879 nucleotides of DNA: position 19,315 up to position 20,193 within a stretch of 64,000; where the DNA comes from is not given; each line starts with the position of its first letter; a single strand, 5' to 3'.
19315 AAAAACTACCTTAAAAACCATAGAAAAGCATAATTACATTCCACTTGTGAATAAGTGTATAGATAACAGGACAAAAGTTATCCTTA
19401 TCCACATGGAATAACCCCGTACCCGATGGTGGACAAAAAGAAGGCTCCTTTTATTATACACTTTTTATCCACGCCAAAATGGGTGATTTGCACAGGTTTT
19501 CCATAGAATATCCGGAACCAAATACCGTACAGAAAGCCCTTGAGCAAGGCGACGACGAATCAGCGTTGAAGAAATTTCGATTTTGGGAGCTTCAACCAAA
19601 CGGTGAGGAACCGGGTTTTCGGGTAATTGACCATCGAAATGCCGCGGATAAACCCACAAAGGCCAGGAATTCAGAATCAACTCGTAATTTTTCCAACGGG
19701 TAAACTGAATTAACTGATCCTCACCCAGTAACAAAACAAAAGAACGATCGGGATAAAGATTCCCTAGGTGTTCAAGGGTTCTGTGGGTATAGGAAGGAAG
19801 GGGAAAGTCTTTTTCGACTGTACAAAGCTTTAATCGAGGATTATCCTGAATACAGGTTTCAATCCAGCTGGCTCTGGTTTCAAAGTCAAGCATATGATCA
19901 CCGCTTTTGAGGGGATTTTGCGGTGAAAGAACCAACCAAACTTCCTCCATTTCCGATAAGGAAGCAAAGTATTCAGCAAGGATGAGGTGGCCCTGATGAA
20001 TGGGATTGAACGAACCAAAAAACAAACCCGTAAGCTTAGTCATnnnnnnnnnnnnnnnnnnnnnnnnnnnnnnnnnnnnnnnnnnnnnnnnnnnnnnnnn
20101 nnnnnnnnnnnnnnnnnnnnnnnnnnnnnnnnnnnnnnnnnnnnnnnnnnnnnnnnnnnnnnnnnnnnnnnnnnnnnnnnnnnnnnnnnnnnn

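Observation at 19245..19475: AT-rich intergenic region with at least five DnaA-box-like 9-mers: candidate replication origin or DnaA-titrating/regulated site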

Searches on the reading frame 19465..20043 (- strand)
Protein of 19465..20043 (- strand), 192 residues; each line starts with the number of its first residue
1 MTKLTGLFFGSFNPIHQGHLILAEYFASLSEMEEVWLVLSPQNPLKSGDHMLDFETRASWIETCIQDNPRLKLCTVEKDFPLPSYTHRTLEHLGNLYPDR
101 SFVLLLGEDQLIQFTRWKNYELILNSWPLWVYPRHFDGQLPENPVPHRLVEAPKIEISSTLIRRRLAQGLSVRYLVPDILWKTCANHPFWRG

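Call 6: search_protein_families(library=ncbifam, proteins=[window:19465-20043:-])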
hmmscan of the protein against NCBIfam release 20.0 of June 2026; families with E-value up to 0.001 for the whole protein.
window:19465-20043:- (192 aa): 14 families
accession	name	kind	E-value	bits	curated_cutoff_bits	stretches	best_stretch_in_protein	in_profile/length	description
TIGR00482.1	TIGR00482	equivalog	1.7e-40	139.1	112.45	1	7-180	1-184/194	nicotinate (nicotinamide) nucleotide adenylyltransferase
NF000843.0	PRK00071.2-2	equivalog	6e-33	114.1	240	1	3-135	12-142/212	nicotinate-nucleotide adenylyltransferase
NF000840.1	PRK00071.1-3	equivalog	6.4e-31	107.4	150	1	5-188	8-196/201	nicotinate-nucleotide adenylyltransferase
NF000841.0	PRK00071.1-4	equivalog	1e-27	97.2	197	1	3-183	7-185/194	nicotinate-nucleotide adenylyltransferase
NF005519.0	PRK07152.1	equivalog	3.8e-27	95.1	315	1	6-166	4-165/361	nicotinate-nucleotide adenylyltransferase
NF000845.0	PRK00071.2-4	equivalog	2.5e-24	85.8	210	1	4-134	9-137/197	nicotinate-nucleotide adenylyltransferase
NF000839.0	PRK00071.1-1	equivalog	9.7e-24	84.5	187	1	2-134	5-137/219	nicotinate-nucleotide adenylyltransferase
NF000846.0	PRK00071.2-5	equivalog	6.1e-20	71.6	329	1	6-134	22-148/210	nicotinate-nucleotide adenylyltransferase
NF005410.0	PRK06973.1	equivalog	6.9e-14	51.7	214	1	5-124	24-146/243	nicotinate-nucleotide adenylyltransferase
NF006479.0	PRK08887.1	equivalog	6.9e-13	48.8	164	1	8-133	7-132/174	nicotinate-nicotinamide nucleotide adenylyltransferase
NF000842.0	PRK00071.2-1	equivalog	4.3e-08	33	167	1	7-135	6-127/191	nicotinate-nucleotide adenylyltransferase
TIGR00125.1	cyt_tran_rel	domain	8.7e-07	29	27.7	1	6-69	2-64/65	adenylyltransferase/cytidyltransferase family protein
TIGR01510.1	coaD_prev_kdtB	equivalog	2.7e-06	27.5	103.3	1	6-77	2-68/155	pantetheine-phosphate adenylyltransferase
TIGR01526.1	nadR_NMN_Atrans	equivalog_domain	7e-05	22.2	341.15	1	5-78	3-74/325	nicotinamide-nucleotide adenylyltransferase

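Call 9: find_encoding_contigs(protein=window:19465-20043:-, flank=10000, max_places=6)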
Protein window:19465-20043:- (192 aa): 8 contigs read that carry it; 6 places shown.
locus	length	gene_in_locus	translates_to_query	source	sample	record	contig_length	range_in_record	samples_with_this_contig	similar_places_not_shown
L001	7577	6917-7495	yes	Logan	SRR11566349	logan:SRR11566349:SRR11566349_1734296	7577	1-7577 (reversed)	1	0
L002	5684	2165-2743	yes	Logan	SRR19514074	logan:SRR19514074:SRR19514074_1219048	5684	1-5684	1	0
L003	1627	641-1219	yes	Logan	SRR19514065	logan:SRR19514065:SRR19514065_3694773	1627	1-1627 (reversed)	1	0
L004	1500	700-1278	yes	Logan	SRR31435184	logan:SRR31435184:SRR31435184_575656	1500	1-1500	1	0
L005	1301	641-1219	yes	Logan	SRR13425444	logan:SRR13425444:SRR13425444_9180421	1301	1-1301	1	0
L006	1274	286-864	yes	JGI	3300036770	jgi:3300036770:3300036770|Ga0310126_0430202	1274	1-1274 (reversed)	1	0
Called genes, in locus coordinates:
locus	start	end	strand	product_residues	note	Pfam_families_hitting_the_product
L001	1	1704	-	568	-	?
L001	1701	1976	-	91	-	PF04023:FeoA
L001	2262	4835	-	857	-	PF08245:Mur_ligase_M, PF01168:Ala_racemase_N, PF00842:Ala_racemase_C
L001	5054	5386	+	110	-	-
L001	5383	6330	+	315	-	PF03755:YicC-like_N, PF08340:YicC-like_C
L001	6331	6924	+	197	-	PF00625:Guanylate_kin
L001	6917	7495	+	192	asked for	PF01467:CTP_transf_like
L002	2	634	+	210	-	?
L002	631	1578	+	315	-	PF03755:YicC-like_N, PF08340:YicC-like_C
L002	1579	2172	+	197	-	PF00625:Guanylate_kin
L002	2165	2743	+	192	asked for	PF01467:CTP_transf_like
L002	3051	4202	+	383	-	PF00155:Aminotran_1_2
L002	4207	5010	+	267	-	PF00795:CN_hydrolase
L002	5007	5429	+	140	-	-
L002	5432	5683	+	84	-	?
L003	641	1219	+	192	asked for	PF01467:CTP_transf_like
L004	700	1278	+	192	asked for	PF01467:CTP_transf_like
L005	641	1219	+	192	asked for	PF01467:CTP_transf_like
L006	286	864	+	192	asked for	PF01467:CTP_transf_like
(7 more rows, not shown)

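Call 13: find_homologous_proteins(query=window:19465-20043:-, max_evalue=1e-20)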
Query window:19465-20043:- (192 aa): 7860 proteins with E <= 1e-20 among 8000 candidates; the best 120 are listed.
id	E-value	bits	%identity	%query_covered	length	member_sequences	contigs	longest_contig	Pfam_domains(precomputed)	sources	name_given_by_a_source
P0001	1.3e-126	438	96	100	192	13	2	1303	PF01467.33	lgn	-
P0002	2.7e-110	385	85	100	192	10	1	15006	PF01467.33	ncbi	ncbi:MAG: nicotinate (nicotinamide) nucleotide adenylyltransferase [Bacteroidota bacterium]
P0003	3.8e-103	361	79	98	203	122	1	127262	PF01467.33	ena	-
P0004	9.4e-103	360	78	97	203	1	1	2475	PF01467.33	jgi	jgi:nicotinate-nucleotide adenylyltransferase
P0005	9.6e-103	360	78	98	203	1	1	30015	PF01467.33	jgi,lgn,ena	jgi:nicotinate-nucleotide adenylyltransferase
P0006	9.8e-103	360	78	98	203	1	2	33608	PF01467.33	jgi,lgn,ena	jgi:nicotinate-nucleotide adenylyltransferase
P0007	1.3e-102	360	78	97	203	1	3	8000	PF01467.33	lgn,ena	-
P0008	1.3e-102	360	78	97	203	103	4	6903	PF01467.33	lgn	-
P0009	1.4e-102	360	78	98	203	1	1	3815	PF01467.33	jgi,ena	jgi:nicotinate-nucleotide adenylyltransferase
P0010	1.5e-102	359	78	97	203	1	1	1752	PF01467.33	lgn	-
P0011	5.1e-102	358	78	97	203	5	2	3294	PF01467.33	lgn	-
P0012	5.3e-101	354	78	98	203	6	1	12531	PF01467.33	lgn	-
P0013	1.4e-100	353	77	98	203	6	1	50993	PF01467.33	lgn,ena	-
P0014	7.4e-100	351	76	97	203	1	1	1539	PF01467.33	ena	-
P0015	5.4e-99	348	76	98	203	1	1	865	PF01467.33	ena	-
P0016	3.7e-78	280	66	98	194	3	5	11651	PF01467.33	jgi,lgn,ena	-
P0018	1.2e-72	262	59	99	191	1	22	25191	PF01467.33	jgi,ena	-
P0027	3.7e-70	254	61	99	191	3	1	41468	PF01467.33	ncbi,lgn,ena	-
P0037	9.8e-56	207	54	98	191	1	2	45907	PF01467.33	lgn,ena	-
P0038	1.4e-54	203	57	92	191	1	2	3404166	PF01467.33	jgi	jgi:nicotinate-nucleotide adenylyltransferase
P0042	3.0e-53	198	53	98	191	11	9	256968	PF01467.33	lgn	-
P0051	4.2e-52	195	53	95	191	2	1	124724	PF01467.33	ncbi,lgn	ncbi:MAG: nicotinate (nicotinamide) nucleotide adenylyltransferase [Bacteroidia bacterium]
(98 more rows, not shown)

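Call 15: find_related_loci(query=A1, collection=genome_contigs, flank=10000)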
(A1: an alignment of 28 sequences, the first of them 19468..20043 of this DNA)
Query A1 (192 aa) in genome_contigs; peptide patterns used: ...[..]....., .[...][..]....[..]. (x = any residue, [..] = any of these).
600 stretches matched a pattern (row limit reached: there are more); 596 encode a relative of the query (tblastn E <= 1e-3); the best 80 are kept; 80 distinct loci.
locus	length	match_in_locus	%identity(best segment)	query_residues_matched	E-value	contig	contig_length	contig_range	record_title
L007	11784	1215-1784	48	3-190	4e-54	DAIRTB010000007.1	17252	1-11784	MAG TPA_asm: Bacteroidota bacterium isolate CTOTU7364 NODE_3909_length_17252_cov_3.870268, whole genome shotgun sequence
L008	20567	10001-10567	50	3-190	6e-53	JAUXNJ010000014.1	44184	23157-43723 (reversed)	MAG: Sphingobacteriaceae bacterium isolate C1_concoct.bin.73 C1_k141_96733, whole genome shotgun sequence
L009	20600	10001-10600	44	3-191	6e-51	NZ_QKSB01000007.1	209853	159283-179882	Putridiphycobacter roseus strain SM1701 SM1701_scaffold7, whole genome shotgun sequence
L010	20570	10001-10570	45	2-190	9e-51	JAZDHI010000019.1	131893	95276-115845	MAG: Bacteroidota bacterium isolate MEGAHIT-group-0.314 k141_6598834, whole genome shotgun sequence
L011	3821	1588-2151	45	5-191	2e-50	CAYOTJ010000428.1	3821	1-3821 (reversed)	MAG TPA_asm: uncultured Saprospiraceae bacterium isolate binchicken_co263_21 genome assembly, contig: NODE_30196_length_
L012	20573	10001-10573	45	3-192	2e-50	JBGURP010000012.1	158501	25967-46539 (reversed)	MAG: Bacteroidales bacterium isolate ruminal_MAG_113 ruminal_MAG_113_contig_0012, whole genome shotgun sequence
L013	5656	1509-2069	45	5-190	2e-50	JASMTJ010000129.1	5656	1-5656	MAG: Bacteroidales bacterium isolate GSC-VFA-60_REP7 CoA_60C_k149_21217, whole genome shotgun sequence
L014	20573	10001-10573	44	1-191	4e-50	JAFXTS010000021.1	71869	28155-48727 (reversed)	MAG: Bacteroidales bacterium isolate RGIG6737 Sheep_Rumen-2__c2393, whole genome shotgun sequence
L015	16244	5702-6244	48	3-182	4e-50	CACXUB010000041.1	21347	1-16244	MAG: uncultured Bacteroidetes bacterium isolate RUG11592 genome assembly, contig: RUG11592_asm_41, whole genome shotgun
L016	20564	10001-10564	44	5-191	1e-49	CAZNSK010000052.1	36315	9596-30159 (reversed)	MAG TPA_asm: uncultured Phaeodactylibacter sp. isolate SRP141376_co5_212 genome assembly, contig: NODE_2607_length_36315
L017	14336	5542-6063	47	6-178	7e-50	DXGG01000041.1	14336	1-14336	MAG TPA_asm: Candidatus Onthomorpha intestinigallinarum isolate Gambia16-930 Gambia16__C14887_L14336_SAMN16086526, whole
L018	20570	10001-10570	44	2-190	1e-49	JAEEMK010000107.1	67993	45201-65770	MAG: Bacteroidales bacterium isolate Tb.RUG.238 k141_12162304_flag=0_multi=37.7896_len=67993, whole genome shotgun seque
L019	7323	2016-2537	49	6-178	2e-49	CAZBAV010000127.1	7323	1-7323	MAG TPA_asm: uncultured Lacihabitans sp. isolate SRP344714_co2_496 genome assembly, contig: NODE_26806_length_7323_cov_4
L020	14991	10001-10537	45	5-182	3e-49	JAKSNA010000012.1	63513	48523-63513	MAG: Bacteroidales bacterium isolate Horse_feces139 MAG139_12, whole genome shotgun sequence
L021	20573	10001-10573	45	1-190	2e-49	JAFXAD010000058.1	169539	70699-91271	MAG: Bacteroidales bacterium isolate RGIG6229 Sheep_Rectum-2__c954385, whole genome shotgun sequence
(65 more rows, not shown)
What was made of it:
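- Tried and rejected: genome_contigs scan with a NadD alignment (call 15).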

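Call 18: find_encoding_contigs(protein=P0038, flank=10000, max_places=3)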
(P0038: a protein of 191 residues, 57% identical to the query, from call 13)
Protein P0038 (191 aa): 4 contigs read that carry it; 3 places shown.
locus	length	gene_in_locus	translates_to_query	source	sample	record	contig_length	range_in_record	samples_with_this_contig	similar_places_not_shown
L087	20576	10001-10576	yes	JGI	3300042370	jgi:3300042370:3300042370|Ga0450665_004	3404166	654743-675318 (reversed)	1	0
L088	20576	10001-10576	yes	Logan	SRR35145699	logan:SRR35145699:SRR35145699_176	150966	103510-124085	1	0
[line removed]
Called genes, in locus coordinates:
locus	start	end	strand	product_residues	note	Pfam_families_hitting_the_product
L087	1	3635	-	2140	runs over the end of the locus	PF14873:BNR_assoc_N (faint), PF02225:PA, PF13620:CarboxypepD_reg (weak), PF22904:NOMO1-like_2nd (weak), PF00404:Dockerin_1 (weak), PF18962:Por_Secre_tail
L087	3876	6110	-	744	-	PF13715:CarbopepD_reg_2, PF00593:TonB_dep_Rec_b-barrel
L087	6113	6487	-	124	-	PF00403:HMA (weak)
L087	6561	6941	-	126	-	PF26622:DUF8199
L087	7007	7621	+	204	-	PF13568:OMP_b-brl_2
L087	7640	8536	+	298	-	PF00892:EamA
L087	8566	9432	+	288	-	PF03755:YicC-like_N, PF08340:YicC-like_C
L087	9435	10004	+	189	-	PF00625:Guanylate_kin, PF03205:MobB (faint), PF13671:AAA_33 (weak)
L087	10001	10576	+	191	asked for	PF01467:CTP_transf_like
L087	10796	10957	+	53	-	-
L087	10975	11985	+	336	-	PF02445:NadA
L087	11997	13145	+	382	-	PF00155:Aminotran_1_2, PF00266:Aminotran_5, PF01053:Cys_Met_Meta_PP (weak)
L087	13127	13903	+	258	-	PF00795:CN_hydrolase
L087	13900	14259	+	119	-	-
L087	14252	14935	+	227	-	PF00160:Pro_isomerase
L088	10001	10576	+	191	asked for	PF01467:CTP_transf_like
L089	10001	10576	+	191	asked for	PF01467:CTP_transf_like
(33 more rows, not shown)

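Call 19: find_encoding_contigs(protein=P0003, flank=10000, max_places=2)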
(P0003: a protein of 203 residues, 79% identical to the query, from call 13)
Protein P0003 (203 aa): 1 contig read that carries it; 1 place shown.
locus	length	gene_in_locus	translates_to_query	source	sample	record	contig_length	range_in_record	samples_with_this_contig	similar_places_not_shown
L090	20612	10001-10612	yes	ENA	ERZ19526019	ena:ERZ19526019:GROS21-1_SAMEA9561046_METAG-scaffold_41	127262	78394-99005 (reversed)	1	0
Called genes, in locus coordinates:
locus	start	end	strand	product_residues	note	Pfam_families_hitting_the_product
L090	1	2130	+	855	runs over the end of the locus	PF17900:Peptidase_M1_N, PF01433:Peptidase_M1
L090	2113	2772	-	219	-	PF10263:SprT-like (weak)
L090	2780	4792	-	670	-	PF01926:MMR_HSR1, PF02421:FeoB_N, PF03029:ATP_bind_1 (faint), PF07670:Gate, PF07664:FeoB_C, PF07670:Gate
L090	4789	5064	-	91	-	PF04023:FeoA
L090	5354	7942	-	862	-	PF08245:Mur_ligase_M, PF01168:Ala_racemase_N, PF00842:Ala_racemase_C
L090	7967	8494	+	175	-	-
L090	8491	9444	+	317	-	PF03755:YicC-like_N, PF08340:YicC-like_C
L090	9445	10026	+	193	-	PF00625:Guanylate_kin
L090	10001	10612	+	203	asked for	PF01467:CTP_transf_like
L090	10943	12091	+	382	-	PF00155:Aminotran_1_2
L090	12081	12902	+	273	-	PF00795:CN_hydrolase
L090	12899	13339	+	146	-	-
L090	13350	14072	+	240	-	PF00160:Pro_isomerase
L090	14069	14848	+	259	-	PF03372:Exo_endo_phos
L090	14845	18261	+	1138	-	-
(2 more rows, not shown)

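Call 21: find_encoding_contigs(protein=P0002, flank=10000, max_places=1)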
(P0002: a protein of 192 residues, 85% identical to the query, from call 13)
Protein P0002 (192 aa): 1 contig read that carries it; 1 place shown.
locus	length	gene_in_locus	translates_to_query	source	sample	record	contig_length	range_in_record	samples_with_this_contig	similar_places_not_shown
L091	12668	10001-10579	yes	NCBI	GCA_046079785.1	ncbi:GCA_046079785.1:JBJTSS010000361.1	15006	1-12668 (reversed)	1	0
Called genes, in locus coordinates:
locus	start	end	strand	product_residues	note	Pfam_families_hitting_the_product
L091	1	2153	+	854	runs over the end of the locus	PF17900:Peptidase_M1_N, PF01433:Peptidase_M1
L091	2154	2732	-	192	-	PF10263:SprT-like (weak)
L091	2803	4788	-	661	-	PF00009:GTP_EFTU (faint), PF01926:MMR_HSR1, PF02421:FeoB_N, PF07670:Gate, PF07664:FeoB_C, PF07670:Gate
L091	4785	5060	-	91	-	PF04023:FeoA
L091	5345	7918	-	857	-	PF08245:Mur_ligase_M, PF01168:Ala_racemase_N, PF00842:Ala_racemase_C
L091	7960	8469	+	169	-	PF21981:RecX_HTH3 (faint)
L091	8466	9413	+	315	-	PF03755:YicC-like_N, PF08340:YicC-like_C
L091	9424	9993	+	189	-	PF00625:Guanylate_kin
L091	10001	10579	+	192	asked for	PF01467:CTP_transf_like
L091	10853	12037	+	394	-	PF00155:Aminotran_1_2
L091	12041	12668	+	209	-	PF00795:CN_hydrolase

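Call 22: find_encoding_contigs(protein=P0016, flank=10000, max_places=1)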
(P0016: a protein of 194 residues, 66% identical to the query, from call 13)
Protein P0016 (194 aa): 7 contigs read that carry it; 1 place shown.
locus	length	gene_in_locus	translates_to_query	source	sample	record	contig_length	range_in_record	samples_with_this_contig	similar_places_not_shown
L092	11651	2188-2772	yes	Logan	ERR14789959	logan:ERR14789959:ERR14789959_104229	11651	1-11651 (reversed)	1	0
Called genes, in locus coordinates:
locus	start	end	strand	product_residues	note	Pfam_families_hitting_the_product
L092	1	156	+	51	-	?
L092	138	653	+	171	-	-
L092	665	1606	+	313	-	PF03755:YicC-like_N, PF08340:YicC-like_C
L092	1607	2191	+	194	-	PF00625:Guanylate_kin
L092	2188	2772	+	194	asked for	PF01467:CTP_transf_like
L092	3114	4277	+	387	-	PF00155:Aminotran_1_2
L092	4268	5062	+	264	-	PF00795:CN_hydrolase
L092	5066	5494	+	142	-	-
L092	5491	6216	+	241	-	PF00160:Pro_isomerase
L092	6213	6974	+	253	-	PF03372:Exo_endo_phos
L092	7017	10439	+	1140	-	-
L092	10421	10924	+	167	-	PF02130:YbeY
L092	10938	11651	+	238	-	?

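Call 23: find_encoding_contigs(protein=P0027, flank=10000, max_places=1)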
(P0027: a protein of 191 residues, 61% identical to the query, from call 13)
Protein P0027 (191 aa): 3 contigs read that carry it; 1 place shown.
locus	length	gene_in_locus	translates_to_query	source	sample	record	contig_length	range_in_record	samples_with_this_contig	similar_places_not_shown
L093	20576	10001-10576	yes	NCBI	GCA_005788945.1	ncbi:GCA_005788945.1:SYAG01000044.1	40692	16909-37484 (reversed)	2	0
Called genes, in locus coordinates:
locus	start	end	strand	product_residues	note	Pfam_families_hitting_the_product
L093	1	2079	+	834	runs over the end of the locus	PF17900:Peptidase_M1_N, PF01433:Peptidase_M1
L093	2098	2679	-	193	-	-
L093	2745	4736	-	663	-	PF01926:MMR_HSR1, PF02421:FeoB_N, PF07670:Gate, PF07664:FeoB_C, PF07670:Gate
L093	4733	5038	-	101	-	PF04023:FeoA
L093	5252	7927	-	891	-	PF08245:Mur_ligase_M, PF01168:Ala_racemase_N, PF00842:Ala_racemase_C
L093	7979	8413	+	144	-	PF02631:RecX_HTH2, PF21981:RecX_HTH3 (weak)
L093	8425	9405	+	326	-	PF03755:YicC-like_N, PF08340:YicC-like_C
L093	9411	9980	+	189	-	PF00625:Guanylate_kin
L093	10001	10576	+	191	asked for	PF01467:CTP_transf_like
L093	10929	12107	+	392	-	PF00155:Aminotran_1_2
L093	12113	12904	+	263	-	PF00795:CN_hydrolase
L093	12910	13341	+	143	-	-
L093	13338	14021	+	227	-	PF00160:Pro_isomerase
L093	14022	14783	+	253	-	PF03372:Exo_endo_phos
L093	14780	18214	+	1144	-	-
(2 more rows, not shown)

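Call 24: find_encoding_contigs(protein=P0018, flank=10000, max_places=1)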
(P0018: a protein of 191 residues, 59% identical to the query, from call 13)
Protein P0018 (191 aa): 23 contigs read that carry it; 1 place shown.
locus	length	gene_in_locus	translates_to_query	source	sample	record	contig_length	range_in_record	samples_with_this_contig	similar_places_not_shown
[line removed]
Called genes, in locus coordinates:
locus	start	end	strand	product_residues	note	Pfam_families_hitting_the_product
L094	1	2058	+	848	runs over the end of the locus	PF17900:Peptidase_M1_N, PF01433:Peptidase_M1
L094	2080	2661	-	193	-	-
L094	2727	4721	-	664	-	PF00009:GTP_EFTU (faint), PF00350:Dynamin_N (faint), PF01926:MMR_HSR1, PF02421:FeoB_N, PF07670:Gate, PF07664:FeoB_C, PF07670:Gate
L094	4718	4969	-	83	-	PF04023:FeoA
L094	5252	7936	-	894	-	PF08245:Mur_ligase_M, PF01168:Ala_racemase_N, PF00842:Ala_racemase_C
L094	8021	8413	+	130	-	PF02631:RecX_HTH2 (weak)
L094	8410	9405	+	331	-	PF03755:YicC-like_N, PF08340:YicC-like_C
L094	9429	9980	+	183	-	PF00625:Guanylate_kin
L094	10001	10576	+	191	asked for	PF01467:CTP_transf_like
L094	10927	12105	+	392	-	PF00155:Aminotran_1_2, PF00266:Aminotran_5 (weak)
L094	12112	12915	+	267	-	PF00795:CN_hydrolase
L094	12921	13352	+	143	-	-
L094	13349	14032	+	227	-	PF00160:Pro_isomerase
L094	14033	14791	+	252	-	PF03372:Exo_endo_phos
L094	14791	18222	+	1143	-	-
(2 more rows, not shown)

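Call 46: find_encoding_contigs(protein=P0037, flank=10000, max_places=1)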
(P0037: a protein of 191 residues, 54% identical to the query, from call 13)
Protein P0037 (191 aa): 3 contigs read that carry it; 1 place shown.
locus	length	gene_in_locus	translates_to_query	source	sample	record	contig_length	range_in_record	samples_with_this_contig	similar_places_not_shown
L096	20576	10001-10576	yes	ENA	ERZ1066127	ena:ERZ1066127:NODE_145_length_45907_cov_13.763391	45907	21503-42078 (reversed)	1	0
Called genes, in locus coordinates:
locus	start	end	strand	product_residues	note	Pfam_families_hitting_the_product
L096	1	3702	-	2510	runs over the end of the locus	?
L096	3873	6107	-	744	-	PF13620:CarboxypepD_reg (faint), PF13715:CarbopepD_reg_2, PF00593:TonB_dep_Rec_b-barrel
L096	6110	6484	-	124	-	PF00403:HMA (faint)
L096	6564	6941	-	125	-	PF26622:DUF8199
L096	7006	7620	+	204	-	PF13505:OMP_b-brl (weak), PF13568:OMP_b-brl_2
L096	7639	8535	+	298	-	PF00892:EamA, PF06027:SLC35F (faint), PF00892:EamA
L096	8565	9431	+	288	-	PF03755:YicC-like_N, PF08340:YicC-like_C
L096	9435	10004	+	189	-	PF00625:Guanylate_kin, PF13671:AAA_33 (faint)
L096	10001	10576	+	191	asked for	PF01467:CTP_transf_like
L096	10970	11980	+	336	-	PF02445:NadA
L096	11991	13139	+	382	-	PF00155:Aminotran_1_2, PF00266:Aminotran_5 (weak)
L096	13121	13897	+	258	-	PF00795:CN_hydrolase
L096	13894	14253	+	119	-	-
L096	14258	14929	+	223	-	PF00160:Pro_isomerase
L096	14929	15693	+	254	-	PF03372:Exo_endo_phos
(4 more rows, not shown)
